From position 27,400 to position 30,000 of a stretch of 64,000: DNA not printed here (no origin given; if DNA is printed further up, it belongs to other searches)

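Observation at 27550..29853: KaiC/RecA-like ATPase fused to a cytoplasmic solute-binding-protein-like domain, in an AT-rich gene of foreign codon usage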

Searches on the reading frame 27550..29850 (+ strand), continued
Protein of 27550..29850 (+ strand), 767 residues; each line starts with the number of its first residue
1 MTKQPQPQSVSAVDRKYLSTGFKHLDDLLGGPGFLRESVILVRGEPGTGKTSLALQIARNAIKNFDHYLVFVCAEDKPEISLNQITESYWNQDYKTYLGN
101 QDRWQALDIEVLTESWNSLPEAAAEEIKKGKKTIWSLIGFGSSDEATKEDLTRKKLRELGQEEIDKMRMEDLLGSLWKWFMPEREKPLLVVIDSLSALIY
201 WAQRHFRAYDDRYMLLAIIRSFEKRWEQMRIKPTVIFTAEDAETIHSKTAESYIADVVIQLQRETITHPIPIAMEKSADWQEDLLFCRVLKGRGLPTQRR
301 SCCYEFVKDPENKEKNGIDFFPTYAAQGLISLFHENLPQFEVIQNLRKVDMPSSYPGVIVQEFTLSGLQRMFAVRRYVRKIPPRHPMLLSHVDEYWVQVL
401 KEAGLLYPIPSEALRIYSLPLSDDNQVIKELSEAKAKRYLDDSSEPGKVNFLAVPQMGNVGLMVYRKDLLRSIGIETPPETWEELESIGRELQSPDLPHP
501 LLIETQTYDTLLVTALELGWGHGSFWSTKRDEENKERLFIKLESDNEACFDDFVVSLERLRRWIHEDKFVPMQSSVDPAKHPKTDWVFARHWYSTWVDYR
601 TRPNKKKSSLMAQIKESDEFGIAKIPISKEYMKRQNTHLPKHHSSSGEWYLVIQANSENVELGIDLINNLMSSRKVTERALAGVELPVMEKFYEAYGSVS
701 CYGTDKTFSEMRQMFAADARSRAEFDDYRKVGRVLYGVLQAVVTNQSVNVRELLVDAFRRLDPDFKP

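Call 35: find_encoding_contigs(protein=P0017, flank=8000, max_places=1)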
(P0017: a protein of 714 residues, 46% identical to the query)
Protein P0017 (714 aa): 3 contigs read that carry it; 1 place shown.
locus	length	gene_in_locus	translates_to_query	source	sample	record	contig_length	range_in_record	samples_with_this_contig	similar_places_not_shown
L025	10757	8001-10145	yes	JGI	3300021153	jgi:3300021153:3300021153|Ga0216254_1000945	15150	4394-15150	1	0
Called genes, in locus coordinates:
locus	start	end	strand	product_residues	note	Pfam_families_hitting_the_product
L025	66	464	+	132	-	-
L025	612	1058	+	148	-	-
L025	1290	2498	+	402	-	-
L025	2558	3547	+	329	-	PF07610:DUF1573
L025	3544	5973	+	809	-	PF02369:Big_1 (faint), PF11974:bMG3 (faint), PF13715:CarbopepD_reg_2 (faint), PF17210:SdrD_B (faint), PF22904:NOMO1-like_2nd (faint), PF13620:CarboxypepD_reg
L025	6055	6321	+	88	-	PF01527:HTH_Tnp_1, PF02796:HTH_7, PF13384:HTH_23, PF13518:HTH_28, PF13551:HTH_29 (weak)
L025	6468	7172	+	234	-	PF13276:HTH_21, PF00665:rve, PF13683:rve_3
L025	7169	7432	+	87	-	-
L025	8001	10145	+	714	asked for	PF00154:RecA_N (faint), PF03796:DnaB_C (weak), PF06745:ATPase, PF13191:AAA_16 (weak), PF13481:AAA_25 (weak), PF24883:NPHP3_N (faint), PF25199:nSTAND_NTPase5 (faint), PF13416:SBP_bac_8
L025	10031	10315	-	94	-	-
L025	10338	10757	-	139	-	?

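Call 36: find_encoding_contigs(protein=P0046, flank=8000, max_places=2)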
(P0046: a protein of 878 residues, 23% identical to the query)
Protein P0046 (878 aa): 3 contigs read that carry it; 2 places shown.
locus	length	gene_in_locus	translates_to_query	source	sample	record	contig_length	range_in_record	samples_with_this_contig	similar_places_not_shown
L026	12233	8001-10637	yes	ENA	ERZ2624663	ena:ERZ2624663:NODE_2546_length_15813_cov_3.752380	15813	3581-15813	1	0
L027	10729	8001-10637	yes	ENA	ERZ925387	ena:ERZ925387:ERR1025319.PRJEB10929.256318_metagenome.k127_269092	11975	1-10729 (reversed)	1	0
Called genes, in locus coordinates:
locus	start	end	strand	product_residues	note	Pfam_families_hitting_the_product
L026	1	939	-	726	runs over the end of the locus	PF03629:SASA (weak)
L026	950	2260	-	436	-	PF20903:SPL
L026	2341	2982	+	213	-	PF13489:Methyltransf_23, PF01209:Ubie_methyltran, PF13847:Methyltransf_31, PF08241:Methyltransf_11, PF08242:Methyltransf_12, PF13649:Methyltransf_25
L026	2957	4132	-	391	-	PF12708:Pect-lyase_RHGA_epim (faint), PF05048:NosD, PF13229:Beta_helix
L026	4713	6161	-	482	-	PF02836:Glyco_hydro_2_C (weak)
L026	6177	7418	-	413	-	PF02837:Glyco_hydro_2_N, PF00703:Glyco_hydro_2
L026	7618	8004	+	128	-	-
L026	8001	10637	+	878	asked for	PF03796:DnaB_C (faint), PF06745:ATPase, PF13481:AAA_25 (faint), PF23442:DUF7125 (faint), PF06745:ATPase, PF01547:SBP_bac_1, PF13416:SBP_bac_8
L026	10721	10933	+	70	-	PF09957:VapB_antitoxin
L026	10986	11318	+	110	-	PF01850:PIN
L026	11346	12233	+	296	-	?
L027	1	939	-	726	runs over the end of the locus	PF03629:SASA (weak)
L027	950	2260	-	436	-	PF20903:SPL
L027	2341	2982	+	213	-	PF13489:Methyltransf_23, PF01209:Ubie_methyltran, PF13847:Methyltransf_31, PF08241:Methyltransf_11, PF08242:Methyltransf_12, PF13649:Methyltransf_25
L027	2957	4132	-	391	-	PF12708:Pect-lyase_RHGA_epim (faint), PF05048:NosD, PF13229:Beta_helix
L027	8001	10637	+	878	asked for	PF03796:DnaB_C (faint), PF06745:ATPase, PF13481:AAA_25 (faint), PF23442:DUF7125 (faint), PF06745:ATPase, PF01547:SBP_bac_1, PF13416:SBP_bac_8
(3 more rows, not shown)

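Call 41: search_protein_representatives(alignment_id=A1)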
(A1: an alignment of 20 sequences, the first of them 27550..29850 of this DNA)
Query: 20 sequences, 710 profile positions. Proteins with E-value up to 0.001 (for the whole library): 20246; up to 1e-10: 1443; up to 1e-30: 173. The best 150 are listed.
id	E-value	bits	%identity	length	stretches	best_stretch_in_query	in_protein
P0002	0.0e+00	1133.0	-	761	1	2-709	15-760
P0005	0.0e+00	1130.7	-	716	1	1-709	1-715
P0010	0.0e+00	1034.8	-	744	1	1-708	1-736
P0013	1.6e-296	1001.8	-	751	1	1-709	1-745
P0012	7.1e-293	989.7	-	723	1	2-708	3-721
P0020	1.9e-290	981.7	-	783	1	1-704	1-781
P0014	1.3e-284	962.5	-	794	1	1-707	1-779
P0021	2.0e-284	961.8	-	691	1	1-706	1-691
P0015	3.6e-280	947.7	-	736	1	2-708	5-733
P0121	1.2e-255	866.7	-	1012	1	2-708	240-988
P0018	5.8e-251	851.2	-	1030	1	3-708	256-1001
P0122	3.4e-248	842.0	-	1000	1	3-708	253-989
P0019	1.1e-246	837.0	-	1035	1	2-708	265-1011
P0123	2.0e-245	832.8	-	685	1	56-708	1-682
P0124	1.9e-240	816.4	-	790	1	2-709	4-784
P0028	1.3e-228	777.3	-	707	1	2-706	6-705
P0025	5.1e-139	481.1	-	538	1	1-415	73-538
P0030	1.8e-137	476.0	-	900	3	420-706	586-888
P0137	5.3e-133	461.3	-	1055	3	416-704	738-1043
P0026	1.0e-132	460.3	-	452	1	3-398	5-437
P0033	5.8e-129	447.9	-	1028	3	422-706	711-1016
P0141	3.4e-126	438.8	-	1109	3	4-349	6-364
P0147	7.1e-120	417.9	-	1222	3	421-704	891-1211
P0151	3.4e-118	412.3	-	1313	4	2-390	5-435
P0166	3.3e-108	379.3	-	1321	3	423-683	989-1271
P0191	1.2e-98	347.7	-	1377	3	446-683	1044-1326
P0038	1.1e-97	344.5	-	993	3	6-351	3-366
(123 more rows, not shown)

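Call 43: search_protein_families(library=pfam, proteins=[P0121, P0122, P0141, P0151, P0166, P0191, P0147, P0137], max_evalue=0.0001)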
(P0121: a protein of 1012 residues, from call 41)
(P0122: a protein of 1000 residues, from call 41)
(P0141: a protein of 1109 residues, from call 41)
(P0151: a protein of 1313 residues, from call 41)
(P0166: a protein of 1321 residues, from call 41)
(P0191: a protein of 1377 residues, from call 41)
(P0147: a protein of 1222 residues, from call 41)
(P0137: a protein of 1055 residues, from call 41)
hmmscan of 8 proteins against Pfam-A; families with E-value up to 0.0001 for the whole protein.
P0121 (1012 aa): 7 families
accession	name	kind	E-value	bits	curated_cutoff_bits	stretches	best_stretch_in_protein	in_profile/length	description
PF06745.19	ATPase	-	1.6e-16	60.8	26.6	1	244-319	2-76/231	KaiC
PF04542.20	Sigma70_r2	-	9.1e-11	41.8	24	1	38-87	18-69/71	Sigma-70 region 2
PF13191.12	AAA_16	-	1.2e-06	29.6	32.6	1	248-433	10-146/167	AAA ATPase domain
PF03796.21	DnaB_C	-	4.2e-06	26.8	27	1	243-318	2-75/255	DnaB-like helicase C terminal domain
PF01547.30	SBP_bac_1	-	8e-06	26.5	26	1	680-895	104-301/307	Bacterial extracellular solute-binding protein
PF13401.12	AAA_22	-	2.6e-05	25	27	0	263-328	6-65/130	AAA domain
PF13416.11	SBP_bac_8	-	3.2e-05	24.3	27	1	650-917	70-266/279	Bacterial extracellular solute-binding protein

P0122 (1000 aa): 5 families
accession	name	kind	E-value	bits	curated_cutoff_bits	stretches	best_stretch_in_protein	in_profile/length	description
PF06745.19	ATPase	-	1.6e-15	57.5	26.6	1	256-324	2-69/231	KaiC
PF03796.21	DnaB_C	-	5.3e-07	29.7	27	1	255-320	2-65/255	DnaB-like helicase C terminal domain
PF13481.12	AAA_25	-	6.1e-06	26.4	27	1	261-308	21-65/195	AAA domain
PF13191.12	AAA_16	-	3.7e-05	24.7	32.6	0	274-439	24-141/167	AAA ATPase domain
PF00154.27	RecA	-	4.9e-05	23.4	27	0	249-308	27-85/262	recA bacterial DNA recombination protein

P0141 (1109 aa): 3 families
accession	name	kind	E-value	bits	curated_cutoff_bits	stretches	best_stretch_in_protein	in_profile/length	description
PF06745.19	ATPase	-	1.2e-11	44.8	26.6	1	7-164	1-138/231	KaiC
PF13481.12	AAA_25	-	2.5e-06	27.7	27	1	4-159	12-158/195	AAA domain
PF13173.12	AAA_14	-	6.5e-05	23.4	27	0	26-73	3-46/129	AAA domain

P0151 (1313 aa): 5 families
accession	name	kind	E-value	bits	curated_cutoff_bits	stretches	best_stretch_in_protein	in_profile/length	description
PF06745.19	ATPase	-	8.1e-19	68.3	26.6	1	9-313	2-228/231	KaiC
PF13481.12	AAA_25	-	1.4e-09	38.3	27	1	24-201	27-174/195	AAA domain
PF03796.21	DnaB_C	-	6.2e-08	32.8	27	1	9-181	3-143/255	DnaB-like helicase C terminal domain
PF20720.3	nSTAND3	-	2.8e-05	24.3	27.2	0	28-57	15-44/155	Novel STAND NTPase 3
PF09848.15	SLFN-g3_helicase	-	2.9e-05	24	24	0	32-64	3-34/354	Schlafen group 3, DNA/RNA helicase domain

P0166 (1321 aa): 2 families
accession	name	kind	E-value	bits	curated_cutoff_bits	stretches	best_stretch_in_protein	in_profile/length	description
PF06745.19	ATPase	-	1.6e-08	34.7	26.6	1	2-288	1-228/231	KaiC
PF03796.21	DnaB_C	-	1.9e-05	24.6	27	0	2-83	2-70/255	DnaB-like helicase C terminal domain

P0191 (1377 aa): 2 families
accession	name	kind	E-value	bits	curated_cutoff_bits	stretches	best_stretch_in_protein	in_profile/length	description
PF06745.19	ATPase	-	1e-09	38.6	26.6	1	2-77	2-70/231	KaiC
PF03796.21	DnaB_C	-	9.5e-05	22.3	27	0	2-72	3-65/255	DnaB-like helicase C terminal domain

P0147 (1222 aa): 1 family
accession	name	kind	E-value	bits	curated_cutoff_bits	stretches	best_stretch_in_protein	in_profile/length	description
PF06745.19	ATPase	-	1.1e-06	28.6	26.6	0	34-93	16-69/231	KaiC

P0137 (1055 aa): 2 families
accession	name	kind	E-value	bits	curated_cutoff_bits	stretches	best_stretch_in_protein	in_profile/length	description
PF06745.19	ATPase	-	1.2e-19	71.1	26.6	2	1-126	1-120/231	KaiC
PF03796.21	DnaB_C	-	1.4e-06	28.3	27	0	1-49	2-48/255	DnaB-like helicase C terminal domain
